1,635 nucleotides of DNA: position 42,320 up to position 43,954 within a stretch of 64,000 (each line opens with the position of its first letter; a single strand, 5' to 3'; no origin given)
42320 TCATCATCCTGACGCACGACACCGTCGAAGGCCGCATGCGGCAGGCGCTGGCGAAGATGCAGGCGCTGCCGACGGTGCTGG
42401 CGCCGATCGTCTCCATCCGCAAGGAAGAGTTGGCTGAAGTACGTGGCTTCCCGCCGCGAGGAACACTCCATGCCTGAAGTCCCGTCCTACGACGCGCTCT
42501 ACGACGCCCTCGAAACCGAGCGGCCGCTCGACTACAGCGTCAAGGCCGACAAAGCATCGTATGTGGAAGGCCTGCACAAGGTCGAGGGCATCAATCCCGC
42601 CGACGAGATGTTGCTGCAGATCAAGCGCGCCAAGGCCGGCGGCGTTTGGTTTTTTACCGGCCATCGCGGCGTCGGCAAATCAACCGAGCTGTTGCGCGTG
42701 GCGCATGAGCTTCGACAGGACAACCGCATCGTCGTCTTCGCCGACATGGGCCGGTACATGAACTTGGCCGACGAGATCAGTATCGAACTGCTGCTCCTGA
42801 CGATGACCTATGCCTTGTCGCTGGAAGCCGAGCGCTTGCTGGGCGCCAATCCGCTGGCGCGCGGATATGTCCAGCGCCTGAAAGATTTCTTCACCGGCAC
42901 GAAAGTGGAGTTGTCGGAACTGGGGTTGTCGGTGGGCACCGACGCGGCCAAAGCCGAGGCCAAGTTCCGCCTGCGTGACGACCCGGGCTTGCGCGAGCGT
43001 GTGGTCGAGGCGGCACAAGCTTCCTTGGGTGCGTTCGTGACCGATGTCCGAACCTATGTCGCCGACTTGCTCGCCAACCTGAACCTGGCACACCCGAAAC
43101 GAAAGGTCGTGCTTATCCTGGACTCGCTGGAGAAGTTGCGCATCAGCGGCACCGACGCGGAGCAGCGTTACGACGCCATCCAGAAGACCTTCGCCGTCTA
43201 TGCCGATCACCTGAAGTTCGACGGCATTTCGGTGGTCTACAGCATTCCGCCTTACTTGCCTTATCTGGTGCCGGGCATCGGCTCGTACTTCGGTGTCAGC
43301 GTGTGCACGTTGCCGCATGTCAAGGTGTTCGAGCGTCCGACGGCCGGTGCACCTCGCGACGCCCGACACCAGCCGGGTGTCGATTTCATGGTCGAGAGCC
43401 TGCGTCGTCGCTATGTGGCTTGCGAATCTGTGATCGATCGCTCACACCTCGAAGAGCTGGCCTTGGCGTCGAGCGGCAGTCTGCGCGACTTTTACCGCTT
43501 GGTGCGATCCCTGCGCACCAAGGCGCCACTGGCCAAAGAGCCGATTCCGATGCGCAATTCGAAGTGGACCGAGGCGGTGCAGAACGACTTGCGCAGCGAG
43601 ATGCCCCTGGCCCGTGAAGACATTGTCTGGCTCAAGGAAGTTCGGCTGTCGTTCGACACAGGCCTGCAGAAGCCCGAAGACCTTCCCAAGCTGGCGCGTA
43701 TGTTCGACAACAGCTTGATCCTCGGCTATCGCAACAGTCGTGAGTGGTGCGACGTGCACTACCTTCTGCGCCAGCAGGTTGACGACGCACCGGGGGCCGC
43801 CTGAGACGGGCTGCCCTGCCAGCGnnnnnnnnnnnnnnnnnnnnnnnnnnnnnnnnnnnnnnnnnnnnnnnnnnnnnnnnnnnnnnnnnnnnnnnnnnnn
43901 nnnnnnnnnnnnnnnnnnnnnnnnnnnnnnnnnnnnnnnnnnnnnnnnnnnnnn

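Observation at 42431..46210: Three-gene P-loop NTPase / unknown-domain / 48-aa repeat cassette spliced into the hom-thrC operon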

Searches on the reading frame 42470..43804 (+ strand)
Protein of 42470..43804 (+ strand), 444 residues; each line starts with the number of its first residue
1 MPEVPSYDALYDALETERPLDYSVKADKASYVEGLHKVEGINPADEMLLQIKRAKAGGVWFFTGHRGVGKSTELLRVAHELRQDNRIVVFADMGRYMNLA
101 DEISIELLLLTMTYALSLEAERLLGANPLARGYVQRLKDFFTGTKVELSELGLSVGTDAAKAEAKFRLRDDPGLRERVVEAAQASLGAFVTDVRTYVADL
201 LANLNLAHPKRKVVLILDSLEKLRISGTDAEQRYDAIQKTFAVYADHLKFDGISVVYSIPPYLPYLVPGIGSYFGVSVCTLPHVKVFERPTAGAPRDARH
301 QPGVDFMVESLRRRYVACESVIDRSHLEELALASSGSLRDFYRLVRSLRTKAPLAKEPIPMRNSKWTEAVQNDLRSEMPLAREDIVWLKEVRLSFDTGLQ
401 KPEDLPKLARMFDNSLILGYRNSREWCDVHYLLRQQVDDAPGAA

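Call 4: search_protein_families(library=pfam, proteins=[window:42470-43804:+], max_evalue=0.1)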
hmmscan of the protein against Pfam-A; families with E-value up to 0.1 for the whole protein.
window:42470-43804:+ (444 aa): 9 families
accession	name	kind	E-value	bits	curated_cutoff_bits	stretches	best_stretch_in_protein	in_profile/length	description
PF13191.12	AAA_16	-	2.1e-05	25.5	32.6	1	52-226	17-147/167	AAA ATPase domain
PF01637.24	ATPase_2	-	0.00024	21.4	33.2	1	53-234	16-131/225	ATPase domain predominantly from Archaea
PF25199.1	nSTAND_NTPase5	-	0.003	17.8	34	1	50-91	34-76/145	Novel STAND NTPase 5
PF13401.12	AAA_22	-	0.0034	18.1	27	1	57-99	5-47/130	AAA domain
PF24883.2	NPHP3_N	-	0.027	15.1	24.8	0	57-90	22-55/164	Nephrocystin 3, N-terminal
PF13173.12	AAA_14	-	0.028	14.9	27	1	60-102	5-48/129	AAA domain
PF02702.23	KdpD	-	0.032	14.1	26.1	0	61-91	8-38/210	Osmosensitive K+ channel His kinase sensor domain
PF20471.4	DUF6716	-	0.082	12.3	27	0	164-217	162-214/342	Putative glycosyltransferase (DUF6716)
PF03266.21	NTPase_1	-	0.097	13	23.9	0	61-88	3-30/168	NTPase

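Call 5: search_protein_families(library=padloc, proteins=[window:42470-43804:+], max_evalue=0.1)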
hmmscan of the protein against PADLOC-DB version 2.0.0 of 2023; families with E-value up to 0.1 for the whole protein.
window:42470-43804:+ (444 aa): 2 families
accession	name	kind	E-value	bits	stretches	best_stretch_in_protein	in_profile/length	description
PDLC04140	mad8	-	0.006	14.1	1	56-131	26-95/314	mads_8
PDLC00303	PtuA1|PtuA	-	0.031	11.4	0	55-91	10-47/386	AAA ATPase domain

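Call 6: search_protein_families(library=ncbifam, proteins=[window:42470-43804:+], max_evalue=0.1)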
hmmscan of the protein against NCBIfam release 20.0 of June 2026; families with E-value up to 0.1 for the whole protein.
window:42470-43804:+ (444 aa): 4 families
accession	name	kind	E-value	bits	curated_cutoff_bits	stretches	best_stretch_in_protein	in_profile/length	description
NF047389.1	ATPase_Sll1717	subfamily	0.00061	19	75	1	51-229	23-203/454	P-loop ATPase, Sll1717 family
TIGR02397.1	dnaX_nterm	equivalog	0.017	14.4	250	0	50-72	29-51/355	DNA polymerase III subunit gamma/tau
TIGR00064.1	ftsY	equivalog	0.02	14.1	260.7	1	47-91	69-113/279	signal recognition particle-docking protein FtsY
NF038185.1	KdpD_non_kinase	exception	0.026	13.8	550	0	45-89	7-52/373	KdpD-like non-kinase potassium sensor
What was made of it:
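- On STAND NTPase / NLR-like (Avs, bNACHT, NB-ARC): No effector domain was found (calls 4-6).
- On Toxin-antitoxin / addiction module: Pfam, NCBIfam and PADLOC scans of both proteins gave no toxin or antitoxin family (calls 4-6).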

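Call 11: find_encoding_contigs(protein=window:42470-43804:+, flank=10000, max_places=10)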
Protein window:42470-43804:+ (444 aa): 1 contig read that carries it; 1 place shown.
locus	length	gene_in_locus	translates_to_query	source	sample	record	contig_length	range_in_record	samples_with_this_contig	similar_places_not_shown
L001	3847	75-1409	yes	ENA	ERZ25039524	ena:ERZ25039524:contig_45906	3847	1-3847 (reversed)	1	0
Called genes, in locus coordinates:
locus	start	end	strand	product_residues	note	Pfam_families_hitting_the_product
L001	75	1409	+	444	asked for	-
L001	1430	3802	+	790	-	-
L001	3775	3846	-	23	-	?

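Call 12: find_homologous_proteins(query=window:42470-43801:+)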
Query window:42470-43801:+ (444 aa): 113 proteins with E <= 0.001 among 8000 candidates.
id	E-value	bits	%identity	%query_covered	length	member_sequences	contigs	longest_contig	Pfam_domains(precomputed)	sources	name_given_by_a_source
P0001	1.1e-293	992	100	100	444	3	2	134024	-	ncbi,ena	-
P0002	2.2e-197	674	69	98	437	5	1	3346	PF13191.13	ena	-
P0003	1.3e-194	665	68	98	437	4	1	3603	PF13191.13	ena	-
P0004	1.0e-187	642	66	99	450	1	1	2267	PF13191.13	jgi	jgi:hypothetical protein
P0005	7.9e-187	640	65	98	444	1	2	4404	-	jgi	jgi:hypothetical protein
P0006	9.0e-185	633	65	98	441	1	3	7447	PF13191.13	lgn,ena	-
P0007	5.7e-183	627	65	98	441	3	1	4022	PF13191.13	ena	-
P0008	1.4e-182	626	65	99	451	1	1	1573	PF13191.13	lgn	-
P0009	6.2e-182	623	64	99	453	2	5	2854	-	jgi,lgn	jgi:hypothetical protein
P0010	1.6e-171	589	61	99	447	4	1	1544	PF13191.13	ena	-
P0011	3.2e-171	588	60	99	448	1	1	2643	PF13191.13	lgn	-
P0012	2.6e-170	585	61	99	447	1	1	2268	PF13191.13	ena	-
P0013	2.4e-169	582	60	99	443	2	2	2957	PF13191.13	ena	-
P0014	1.2e-166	573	61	93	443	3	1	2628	PF13191.13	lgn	-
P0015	1.4e-166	573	59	98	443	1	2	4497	PF13191.13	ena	-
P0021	1.4e-159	550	58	99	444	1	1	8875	PF13191.13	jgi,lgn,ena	-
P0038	1.0e-125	438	49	97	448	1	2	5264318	PF13191.13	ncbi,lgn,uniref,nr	ncbi:hypothetical protein M4R22_07640 [Acidovorax sp. GBBC 3334]|uniref:hypothetical protein n=1 Tax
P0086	7.9e-110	386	45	97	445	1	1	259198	PF13191.13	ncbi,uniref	ncbi:hypothetical protein MN202_07320 [Rheinheimera muenzenbergensis]|uniref:AAA ATPase domain-conta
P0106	5.0e-53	199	31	97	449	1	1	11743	PF01637.25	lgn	-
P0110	2.0e-6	45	28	50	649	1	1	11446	PF23598.2,PF00560.40,PF12799.14,PF13855.13,PF13191.13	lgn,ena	-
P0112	1.5e-4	39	27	53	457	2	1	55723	PF13191.13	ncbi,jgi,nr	ncbi:MAG: AAA family ATPase [Hormoscilla sp. GUM202]|nr:AAA family ATPase [Hormoscilla sp. GUM202]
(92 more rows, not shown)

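Call 17: find_related_loci(query=A1, collection=genome_contigs, flank=8000)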
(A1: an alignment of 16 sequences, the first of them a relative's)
Query A1 (444 aa) in genome_contigs; peptide patterns used: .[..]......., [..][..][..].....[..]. (x = any residue, [..] = any of these).
47 stretches matched a pattern; 25 encode a relative of the query (tblastn E <= 1e-3); 23 distinct loci.
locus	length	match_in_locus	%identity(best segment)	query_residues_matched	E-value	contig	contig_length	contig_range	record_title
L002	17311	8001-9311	57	2-438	2e-150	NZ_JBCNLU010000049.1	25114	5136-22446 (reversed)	MAG: Roseateles sp. isolate SMAGNO57 Contig49, whole genome shotgun sequence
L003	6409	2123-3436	49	5-437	5e-129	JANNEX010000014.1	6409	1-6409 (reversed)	MAG: Rubrivivax sp. isolate OTE_75_metabat_360 OTE_75_k141_4461030, whole genome shotgun sequence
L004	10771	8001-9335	47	1-437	7e-129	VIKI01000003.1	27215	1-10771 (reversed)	MAG: Comamonadaceae bacterium isolate X1_MetaBAT.31 scaffold_512, whole genome shotgun sequence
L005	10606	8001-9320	47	6-434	8e-126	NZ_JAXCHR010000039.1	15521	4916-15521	Polaromonas sp. CG_9.5 Ga0418716_39, whole genome shotgun sequence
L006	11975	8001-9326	46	6-437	1e-122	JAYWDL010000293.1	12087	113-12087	MAG: Polaromonas sp. isolate GL95_UP_metabat_47 GL95_UP_metabat_47_292, whole genome shotgun sequence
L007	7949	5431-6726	48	5-437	5e-122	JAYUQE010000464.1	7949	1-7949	MAG: Burkholderiales bacterium isolate GL114_DN_concoct_30 GL114_DN_concoct_30_463, whole genome shotgun sequence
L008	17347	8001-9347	48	3-444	1e-121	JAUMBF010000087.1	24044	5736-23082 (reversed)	MAG: Rubrivivax sp. isolate P_RUBR3 NODE_3596_length_24044_cov_2.923945, whole genome shotgun sequence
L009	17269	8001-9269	47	10-433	2e-119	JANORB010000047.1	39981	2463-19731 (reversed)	MAG: Methylibium sp. isolate VAR_4_metabat_225 VAR_4_k141_161633, whole genome shotgun sequence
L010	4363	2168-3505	47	5-437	3e-120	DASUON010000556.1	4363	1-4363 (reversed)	MAG TPA_asm: Burkholderiaceae bacterium isolate SMAG_U1629 k141_452200, whole genome shotgun sequence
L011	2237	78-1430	47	2-443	4e-124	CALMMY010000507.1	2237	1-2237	MAG TPA_asm: uncultured Comamonadaceae bacterium isolate SRR5676434_bin.84_CONCOCT_v1.1_MAG genome assembly, contig: ERZ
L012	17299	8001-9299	45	6-437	2e-113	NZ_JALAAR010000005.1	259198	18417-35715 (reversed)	Rheinheimera muenzenbergensis strain E-49 NODE_5_length_259198_cov_382.706076, whole genome shotgun sequence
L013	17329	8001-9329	46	4-437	3e-112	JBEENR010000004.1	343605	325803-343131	MAG: Pseudomonadota bacterium isolate crookedriver_2019_sw_WHONDRS-S19S_0041_F_bin.20 scaffold_3, whole genome shotgun s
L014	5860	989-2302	44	1-437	2e-107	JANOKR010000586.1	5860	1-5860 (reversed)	MAG: Betaproteobacteria bacterium isolate VAR_45_metabat_79 VAR_45_k141_4537066, whole genome shotgun sequence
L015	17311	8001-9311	42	1-437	6e-103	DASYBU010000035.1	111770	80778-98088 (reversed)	MAG TPA_asm: Burkholderiaceae bacterium isolate SMAG_U4915 k141_4565011, whole genome shotgun sequence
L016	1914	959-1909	46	6-308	5e-89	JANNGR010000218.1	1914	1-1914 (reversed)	MAG: Betaproteobacteria bacterium isolate SOY_6_C_metabat_398_sub SOY_6_C_k141_453498, whole genome shotgun sequence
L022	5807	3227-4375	28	38-434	5e-26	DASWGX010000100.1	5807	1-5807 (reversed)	MAG TPA_asm: Polyangiaceae bacterium isolate SMAG_U2827 k141_1521271, whole genome shotgun sequence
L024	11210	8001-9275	28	1-435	7e-31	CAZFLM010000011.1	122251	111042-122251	MAG TPA_asm: uncultured Chthonomonadaceae bacterium isolate SRP220891_co1_476 genome assembly, contig: NODE_203_length_1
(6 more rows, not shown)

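Call 28: search_solved_structures(query=A3, max_evalue=1)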
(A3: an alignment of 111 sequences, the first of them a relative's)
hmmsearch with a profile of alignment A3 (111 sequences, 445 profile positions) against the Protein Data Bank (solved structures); distinct sequences matched with E-value up to 1: 60.
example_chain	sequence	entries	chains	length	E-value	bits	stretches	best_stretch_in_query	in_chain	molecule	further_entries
3dm9_B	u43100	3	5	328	5.6e-06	28.6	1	35-92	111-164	Signal recognition particle receptor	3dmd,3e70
6y32_B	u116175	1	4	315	0.0045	19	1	29-93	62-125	Signal recognition particle receptor subunit alpha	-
1njf_A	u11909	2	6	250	0.009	18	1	40-82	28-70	DNA polymerase III subunit gamma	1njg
7obq_y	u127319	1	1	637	0.011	17.7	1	30-93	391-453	SRP receptor subunit alpha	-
5l3q_B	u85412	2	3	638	0.012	17.7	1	30-93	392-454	Signal recognition particle receptor subunit alpha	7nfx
6frk_y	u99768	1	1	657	0.012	17.6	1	30-93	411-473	SRP receptor alpha subunit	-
6cy1_A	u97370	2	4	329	0.015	17.3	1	49-91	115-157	Signal recognition particle receptor FtsY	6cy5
1xxi_B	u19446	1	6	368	0.018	17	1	40-82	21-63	DNA polymerase III subunit gamma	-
9oyl_B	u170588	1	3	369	0.018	17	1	40-82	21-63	DNA polymerase III subunit tau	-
1jr3_A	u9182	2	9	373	0.019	17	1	40-82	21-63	DNA polymerase III subunit gamma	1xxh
3glh_B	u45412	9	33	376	0.019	17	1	40-82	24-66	DNA polymerase III subunit tau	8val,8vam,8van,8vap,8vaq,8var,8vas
3glg_B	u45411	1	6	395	0.021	16.8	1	40-82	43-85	DNA polymerase III subunit tau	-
3glf_B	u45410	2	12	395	0.022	16.8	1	40-82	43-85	DNA polymerase III subunit tau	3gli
8giy_B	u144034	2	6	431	0.027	16.4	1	40-82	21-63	DNA polymerase III subunit tau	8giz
8gj0_B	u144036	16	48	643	0.062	15.3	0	40-82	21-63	DNA polymerase III subunit tau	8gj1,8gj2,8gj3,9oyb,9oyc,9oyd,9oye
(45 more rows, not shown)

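Call 39: find_encoding_contigs(protein=P0038, flank=8000, max_places=2)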
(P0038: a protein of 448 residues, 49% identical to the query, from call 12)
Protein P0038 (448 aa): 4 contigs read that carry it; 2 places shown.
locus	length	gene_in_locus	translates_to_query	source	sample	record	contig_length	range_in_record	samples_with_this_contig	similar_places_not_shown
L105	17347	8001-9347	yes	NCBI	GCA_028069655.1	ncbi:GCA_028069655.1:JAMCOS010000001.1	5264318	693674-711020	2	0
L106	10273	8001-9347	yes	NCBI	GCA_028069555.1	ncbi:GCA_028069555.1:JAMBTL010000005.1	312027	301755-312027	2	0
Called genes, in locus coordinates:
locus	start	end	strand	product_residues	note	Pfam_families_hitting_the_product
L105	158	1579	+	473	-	PF00772:DnaB, PF13481:AAA_25, PF03796:DnaB_C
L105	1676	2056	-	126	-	-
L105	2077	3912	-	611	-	PF13638:PIN_4, PF02562:PhoH, PF13604:AAA_30 (weak)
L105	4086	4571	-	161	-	PF00578:AhpC-TSA, PF08534:Redoxin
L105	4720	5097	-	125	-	PF04430:DUF498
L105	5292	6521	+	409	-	PF00155:Aminotran_1_2, PF01041:DegT_DnrJ_EryC1 (weak)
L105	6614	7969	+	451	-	PF03447:NAD_binding_3, PF00742:Homoserine_dh, PF01842:ACT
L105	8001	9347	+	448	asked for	PF13191:AAA_16 (faint)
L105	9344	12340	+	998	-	-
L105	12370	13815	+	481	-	PF14821:Thr_synth_N, PF00291:PALP, PF24857:THR4_C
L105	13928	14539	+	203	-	PF03205:MobB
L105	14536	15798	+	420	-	PF03453:MoeA_N, PF00994:MoCF_biosynth, PF03454:MoeA_C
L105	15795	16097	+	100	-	PF02597:ThiS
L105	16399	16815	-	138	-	-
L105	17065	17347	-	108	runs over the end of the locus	-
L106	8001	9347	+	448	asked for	PF13191:AAA_16 (faint)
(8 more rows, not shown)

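Call 40: find_encoding_contigs(protein=P0086, flank=8000, max_places=2)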
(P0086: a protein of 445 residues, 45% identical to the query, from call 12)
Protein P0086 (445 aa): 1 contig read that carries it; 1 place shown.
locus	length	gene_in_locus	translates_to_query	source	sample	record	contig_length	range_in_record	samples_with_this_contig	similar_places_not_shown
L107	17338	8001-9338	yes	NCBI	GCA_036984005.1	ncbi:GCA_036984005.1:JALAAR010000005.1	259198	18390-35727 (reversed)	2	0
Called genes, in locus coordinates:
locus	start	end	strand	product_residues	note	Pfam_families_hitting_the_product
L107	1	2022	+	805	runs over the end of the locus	PF02518:HATPase_c, PF00204:DNA_gyraseB, PF01751:Toprim, PF21249:GyrB_hook, PF18053:GyrB_insert, PF00986:DNA_gyraseB_C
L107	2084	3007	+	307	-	PF02091:tRNA-synt_2e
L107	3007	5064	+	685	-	PF02092:tRNA_synt_2f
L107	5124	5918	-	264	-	PF06490:FleQ (faint), PF00072:Response_reg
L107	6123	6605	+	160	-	-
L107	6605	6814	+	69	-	PF13560:HTH_31, PF12844:HTH_19, PF13443:HTH_26, PF01381:HTH_3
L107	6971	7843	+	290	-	PF00089:Trypsin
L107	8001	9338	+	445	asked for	PF13191:AAA_16 (weak)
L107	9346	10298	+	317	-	PF13181:TPR_8 (faint), PF13374:TPR_10 (faint), PF07719:TPR_2 (faint), PF13424:TPR_12 (faint)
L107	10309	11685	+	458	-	-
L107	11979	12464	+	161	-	PF18648:ADPRTs_Tse2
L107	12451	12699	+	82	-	-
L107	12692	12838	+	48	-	-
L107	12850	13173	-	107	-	PF05016:ParE_toxin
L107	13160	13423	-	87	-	PF08681:TacA1 (weak), PF09386:ParD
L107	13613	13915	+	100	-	PF05901:Excalibur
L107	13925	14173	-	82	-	PF01206:TusA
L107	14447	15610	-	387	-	PF00108:Thiolase_N, PF22691:Thiolase_C_1 (faint), PF02803:Thiolase_C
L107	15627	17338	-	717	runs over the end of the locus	PF00378:ECH_1, PF16113:ECH_2, PF02737:3HCDH_N, PF00725:3HCDH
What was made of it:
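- Rheinheimera (call 40).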

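Call 42: predict_structure(alignment_id=A3)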
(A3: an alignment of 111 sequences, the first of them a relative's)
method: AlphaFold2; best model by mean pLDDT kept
length: 444 residues; sequences in the alignment: 111
mean_pLDDT: 90.6   pTM: 0.91
mean pLDDT of the five models: 90.6, 89.8, 89.7, 89.6, 88.3
residues with pLDDT >= 90: 329; 70-90: 79; 50-70: 34; < 50: 2
segments of 3 or more residues with pLDDT < 50: none
pLDDT, mean of each block of 10 residues (from residue 1): 86 93 97 94 96 95 95 98 98 91 92 92 74 70 63 58 70 85 88 93 95 97 84 90 94 97 90 91 96 92 98 97 98 98 95 94 97 96 95 95 91 95 94 97 75
secondary structure, 60 per line:
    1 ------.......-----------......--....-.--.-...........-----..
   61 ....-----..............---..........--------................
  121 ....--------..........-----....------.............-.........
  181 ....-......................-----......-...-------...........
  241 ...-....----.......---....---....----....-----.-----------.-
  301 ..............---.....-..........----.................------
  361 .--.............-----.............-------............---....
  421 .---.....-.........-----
elements in order: H7-13 H25-30 H33-36 H43-53 E59-64 H70-83 E87-92 H93-96 H105-124 H133-142 H148-151 H158-170 H172-184 H186-207 E213-218 H230-243 H245-248 E253-259 H263-266 H270-273 E278-281 H301-314 H318-321 H324-333 H338-354 H364-376 H382-394 H402-413 E417-421 E425-429 H431-439
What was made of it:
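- Gene 1 ends in a winged-helix-like domain (call 42).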
